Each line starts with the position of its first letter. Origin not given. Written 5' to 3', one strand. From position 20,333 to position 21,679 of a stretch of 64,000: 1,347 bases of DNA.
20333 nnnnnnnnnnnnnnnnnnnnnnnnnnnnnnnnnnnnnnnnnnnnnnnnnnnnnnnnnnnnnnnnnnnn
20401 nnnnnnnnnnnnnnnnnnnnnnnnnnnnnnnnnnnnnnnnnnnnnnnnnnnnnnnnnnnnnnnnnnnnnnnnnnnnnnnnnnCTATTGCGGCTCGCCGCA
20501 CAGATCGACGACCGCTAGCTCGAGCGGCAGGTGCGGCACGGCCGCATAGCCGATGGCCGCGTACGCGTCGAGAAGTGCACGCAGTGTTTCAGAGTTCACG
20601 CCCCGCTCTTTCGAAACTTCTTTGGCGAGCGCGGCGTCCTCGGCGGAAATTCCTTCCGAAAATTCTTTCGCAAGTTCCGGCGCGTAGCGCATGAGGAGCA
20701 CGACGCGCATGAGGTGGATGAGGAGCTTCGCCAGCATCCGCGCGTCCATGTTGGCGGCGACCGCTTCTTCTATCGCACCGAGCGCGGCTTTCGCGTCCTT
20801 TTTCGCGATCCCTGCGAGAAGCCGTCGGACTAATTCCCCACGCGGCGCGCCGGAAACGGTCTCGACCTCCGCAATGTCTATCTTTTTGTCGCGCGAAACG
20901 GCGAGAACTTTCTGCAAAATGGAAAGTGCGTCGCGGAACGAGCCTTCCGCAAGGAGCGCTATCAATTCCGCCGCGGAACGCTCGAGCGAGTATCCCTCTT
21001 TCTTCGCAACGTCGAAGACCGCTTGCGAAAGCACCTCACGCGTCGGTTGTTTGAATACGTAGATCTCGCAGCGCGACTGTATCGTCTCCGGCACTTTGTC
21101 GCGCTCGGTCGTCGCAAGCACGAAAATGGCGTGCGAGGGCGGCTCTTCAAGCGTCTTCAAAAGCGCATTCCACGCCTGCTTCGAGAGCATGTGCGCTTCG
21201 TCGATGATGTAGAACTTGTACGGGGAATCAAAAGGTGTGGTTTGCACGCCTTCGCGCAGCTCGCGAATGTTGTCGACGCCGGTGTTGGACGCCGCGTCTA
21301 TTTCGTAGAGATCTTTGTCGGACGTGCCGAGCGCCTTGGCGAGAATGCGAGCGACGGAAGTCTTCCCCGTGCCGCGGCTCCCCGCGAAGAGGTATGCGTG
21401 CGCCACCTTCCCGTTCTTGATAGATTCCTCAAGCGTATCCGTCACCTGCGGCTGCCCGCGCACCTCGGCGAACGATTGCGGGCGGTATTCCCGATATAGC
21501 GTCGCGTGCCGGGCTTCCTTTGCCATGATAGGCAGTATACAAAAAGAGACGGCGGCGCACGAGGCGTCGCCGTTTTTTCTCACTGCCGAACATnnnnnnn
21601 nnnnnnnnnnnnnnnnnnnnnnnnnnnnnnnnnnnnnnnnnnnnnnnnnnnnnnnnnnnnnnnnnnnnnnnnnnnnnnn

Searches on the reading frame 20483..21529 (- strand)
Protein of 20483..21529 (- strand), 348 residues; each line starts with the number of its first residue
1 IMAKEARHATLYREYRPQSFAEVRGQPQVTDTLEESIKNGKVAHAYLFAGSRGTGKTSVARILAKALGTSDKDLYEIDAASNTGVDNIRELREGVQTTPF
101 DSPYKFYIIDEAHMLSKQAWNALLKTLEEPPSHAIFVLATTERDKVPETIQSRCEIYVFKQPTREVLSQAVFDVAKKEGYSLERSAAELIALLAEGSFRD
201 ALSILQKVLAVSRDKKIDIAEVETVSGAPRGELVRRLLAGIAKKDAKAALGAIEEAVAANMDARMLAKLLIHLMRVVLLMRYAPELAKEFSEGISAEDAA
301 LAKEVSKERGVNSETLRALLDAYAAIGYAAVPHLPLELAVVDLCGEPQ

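Call 15: search_protein_families(library=pfam, proteins=[window:20483-21529:-], max_evalue=0.00001)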
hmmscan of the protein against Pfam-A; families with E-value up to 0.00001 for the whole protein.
window:20483-21529:- (348 aa): 7 families
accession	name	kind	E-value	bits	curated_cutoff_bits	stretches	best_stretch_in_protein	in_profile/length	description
PF13177.12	DNA_pol3_delta2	-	8e-36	123.9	27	2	81-161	79-159/161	DNA polymerase III, delta subunit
PF00004.35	AAA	-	4.8e-13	50.1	21.2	1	47-159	2-128/131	ATPase family associated with various cellular activities (AAA)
PF13604.12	AAA_30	-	8.2e-08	32.6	27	0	47-130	22-115/191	AAA domain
PF22608.2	DNAX_ATPase_lid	-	1.1e-07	31.9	27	1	171-212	6-47/49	DNA polymerase III clamp loader subunit, ATPase lid domain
PF12169.13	DNA_pol3_gamma3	-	1.8e-06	28.2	24.4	1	220-344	4-128/143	DNA polymerase III subunits gamma and tau domain III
PF13401.12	AAA_22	-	2.1e-06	28.5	27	0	47-90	9-53/130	AAA domain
PF05496.18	RuvB_N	-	4.3e-06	27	27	0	16-129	2-110/159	Holliday junction DNA helicase RuvB P-loop domain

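Call 33: find_related_loci(query=window:20483-21529:-, collection=genome_contigs, flank=5000)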
Query window:20483-21529:- (348 aa) in genome_contigs; peptide patterns used: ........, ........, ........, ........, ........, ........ (x = any residue, [..] = any of these).
599 stretches matched a pattern (row limit reached: there are more); 217 encode a relative of the query (tblastn E <= 1e-3); the best 80 are kept; 80 distinct loci.
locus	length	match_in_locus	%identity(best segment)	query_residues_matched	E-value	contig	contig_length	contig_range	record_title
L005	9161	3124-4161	85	2-348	0e+0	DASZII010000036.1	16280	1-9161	MAG TPA_asm: Candidatus Paceibacterota bacterium isolate SMAG_U6598 k141_3636022, whole genome shotgun sequence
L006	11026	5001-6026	83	2-344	0e+0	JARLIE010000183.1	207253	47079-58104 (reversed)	MAG: Candidatus Paceibacterota bacterium isolate MAG_CO249 MetaCoAG_Bin_249_Oxic_k141_1443204, whole genome shotgun sequ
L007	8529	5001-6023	78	4-344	2e-179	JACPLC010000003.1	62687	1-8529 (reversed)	MAG: Candidatus Kaiserbacteria bacterium isolate NC_groundwater_511_Ag_S-0.1um_54_12 S35_SO-1_scaffold_158874, whole gen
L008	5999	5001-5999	78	4-336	5e-178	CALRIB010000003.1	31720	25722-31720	MAG: Candidatus Nomurabacteria bacterium isolate MaH-09apr19-211 genome assembly, contig: MaH-09apr19-C3098, whole genom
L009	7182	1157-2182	76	2-343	7e-177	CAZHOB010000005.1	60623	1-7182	MAG TPA_asm: uncultured Candidatus Saccharibacteria bacterium isolate SRP193066_co2_91 genome assembly, contig: NODE_165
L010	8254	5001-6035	75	2-346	1e-176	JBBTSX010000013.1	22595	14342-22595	MAG: Patescibacteria group bacterium isolate H41-bin036_1 H41_bin036_1_000000000013, whole genome shotgun sequence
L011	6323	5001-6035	74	2-346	6e-176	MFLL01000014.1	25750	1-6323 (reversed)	MAG: Candidatus Kaiserbacteria bacterium RIFCSPHIGHO2_02_FULL_55_25 rifcsphigho2_02_scaffold_27082, whole genome shotgun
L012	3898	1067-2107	77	2-348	0e+0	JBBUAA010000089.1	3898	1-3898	MAG: Patescibacteria group bacterium isolate H52-bin072_1 H52_bin072_1_000000000089, whole genome shotgun sequence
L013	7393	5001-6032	74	2-345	1e-174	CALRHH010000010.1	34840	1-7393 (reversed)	MAG: Candidatus Nomurabacteria bacterium isolate Ike-100m-40 genome assembly, contig: Ike-100-c403, whole genome shotgun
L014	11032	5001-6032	75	2-344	6e-174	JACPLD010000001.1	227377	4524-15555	MAG: Candidatus Kaiserbacteria bacterium isolate NC_groundwater_512_Ag_S-0.1um_55_27 S35_SO-1_scaffold_29624, whole geno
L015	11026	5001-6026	74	2-343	1e-172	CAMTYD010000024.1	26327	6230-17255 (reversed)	MAG: uncultured Parcubacteria group bacterium isolate G02_MAG_00011 genome assembly, contig: G02_MAG_00011_000000000010,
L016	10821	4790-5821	73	2-345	2e-172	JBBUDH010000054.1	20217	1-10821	MAG: Patescibacteria group bacterium isolate H43-bin093_1 H43_bin093_1_000000000054, whole genome shotgun sequence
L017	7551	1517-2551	73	2-346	3e-172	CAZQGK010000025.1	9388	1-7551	MAG TPA_asm: uncultured Candidatus Saccharibacteria bacterium isolate ERP113451_co1_332 genome assembly, contig: NODE_91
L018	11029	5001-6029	73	4-346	4e-172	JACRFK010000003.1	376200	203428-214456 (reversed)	MAG: Candidatus Kaiserbacteria bacterium isolate NC_groundwater_1723_Pr3_B-0.1um_55_32 SR-2_scaffold_141_1109351, whole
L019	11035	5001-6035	73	1-345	2e-172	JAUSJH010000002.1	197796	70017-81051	MAG: bacterium isolate E14_metabat.bin.296 E14_k141_942604, whole genome shotgun sequence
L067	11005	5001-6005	56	11-343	3e-121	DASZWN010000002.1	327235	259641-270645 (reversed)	MAG TPA_asm: Candidatus Paceibacterota bacterium isolate SMAG_U6158 k141_358405, whole genome shotgun sequence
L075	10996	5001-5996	57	11-340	7e-119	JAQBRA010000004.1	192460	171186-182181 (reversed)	MAG: Candidatus Adlerbacteria bacterium isolate RYN_387 scaffold_2186685, whole genome shotgun sequence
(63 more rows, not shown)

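Call 45: search_protein_families(library=pfam, proteins=[L005:2763-3062:+, L067:4522-4938:+, L067:4152-4463:+, L016:3821-4693:+, L010:4077-4919:+, L075:3003-4211:+], max_evalue=0.01)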
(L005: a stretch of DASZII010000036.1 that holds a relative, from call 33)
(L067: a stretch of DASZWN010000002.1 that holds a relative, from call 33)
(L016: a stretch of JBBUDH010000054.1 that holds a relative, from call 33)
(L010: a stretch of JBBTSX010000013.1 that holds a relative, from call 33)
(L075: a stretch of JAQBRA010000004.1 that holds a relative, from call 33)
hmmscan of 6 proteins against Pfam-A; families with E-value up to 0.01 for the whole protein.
L005:2763-3062:+ (99 aa): 0 families

L067:4522-4938:+ (138 aa): 0 families

L067:4152-4463:+ (103 aa): 1 family
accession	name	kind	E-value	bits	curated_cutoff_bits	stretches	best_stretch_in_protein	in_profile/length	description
PF06103.16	DUF948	-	0.0018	18.9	37.2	1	17-72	2-57/89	Bacterial protein of unknown function (DUF948)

L016:3821-4693:+ (290 aa): 1 family
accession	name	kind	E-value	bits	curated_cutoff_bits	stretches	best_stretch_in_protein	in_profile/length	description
PF00196.25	GerE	-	3.8e-07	30.1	23.5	1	209-235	6-32/57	Bacterial regulatory proteins, luxR family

L010:4077-4919:+ (280 aa): 0 families

L075:3003-4211:+ (402 aa): 1 family
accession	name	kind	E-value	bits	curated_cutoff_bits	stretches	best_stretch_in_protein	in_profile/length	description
PF02195.25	ParB_N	-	6.3e-06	26.6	26.3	1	55-143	10-86/95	ParB N-terminal domain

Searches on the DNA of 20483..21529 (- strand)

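Call 99: search_rna_families(sources=[L046, L023, L022, L054, L045, L005, L006, L011, L027, L071], threshold=gathering)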
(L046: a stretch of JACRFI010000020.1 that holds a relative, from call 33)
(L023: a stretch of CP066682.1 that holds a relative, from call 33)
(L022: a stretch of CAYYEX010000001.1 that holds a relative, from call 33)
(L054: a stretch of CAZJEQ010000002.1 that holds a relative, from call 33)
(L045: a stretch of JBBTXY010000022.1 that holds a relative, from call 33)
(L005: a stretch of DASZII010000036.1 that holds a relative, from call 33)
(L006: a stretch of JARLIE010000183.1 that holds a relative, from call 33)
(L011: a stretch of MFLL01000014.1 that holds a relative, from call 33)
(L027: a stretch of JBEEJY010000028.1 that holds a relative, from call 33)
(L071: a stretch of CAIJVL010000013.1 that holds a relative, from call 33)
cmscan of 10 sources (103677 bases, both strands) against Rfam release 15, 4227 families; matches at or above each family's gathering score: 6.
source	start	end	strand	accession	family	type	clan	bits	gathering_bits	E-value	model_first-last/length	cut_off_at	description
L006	7488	7558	+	RF00005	tRNA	Gene; tRNA;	CL00001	64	29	2.3e-11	1-71/71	no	tRNA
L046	7141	7211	+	RF00005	tRNA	Gene; tRNA;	CL00001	63.3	29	3.5e-11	1-71/71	no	tRNA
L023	7447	7517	-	RF00005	tRNA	Gene; tRNA;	CL00001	62.1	29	7.6e-11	1-71/71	no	tRNA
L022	9657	9727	+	RF00005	tRNA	Gene; tRNA;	CL00001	61.9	29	8.8e-11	1-71/71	no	tRNA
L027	6996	7066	+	RF00005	tRNA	Gene; tRNA;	CL00001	60.6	29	2e-10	1-71/71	no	tRNA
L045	6412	6482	+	RF00005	tRNA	Gene; tRNA;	CL00001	58.8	29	5.9e-10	1-71/71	no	tRNA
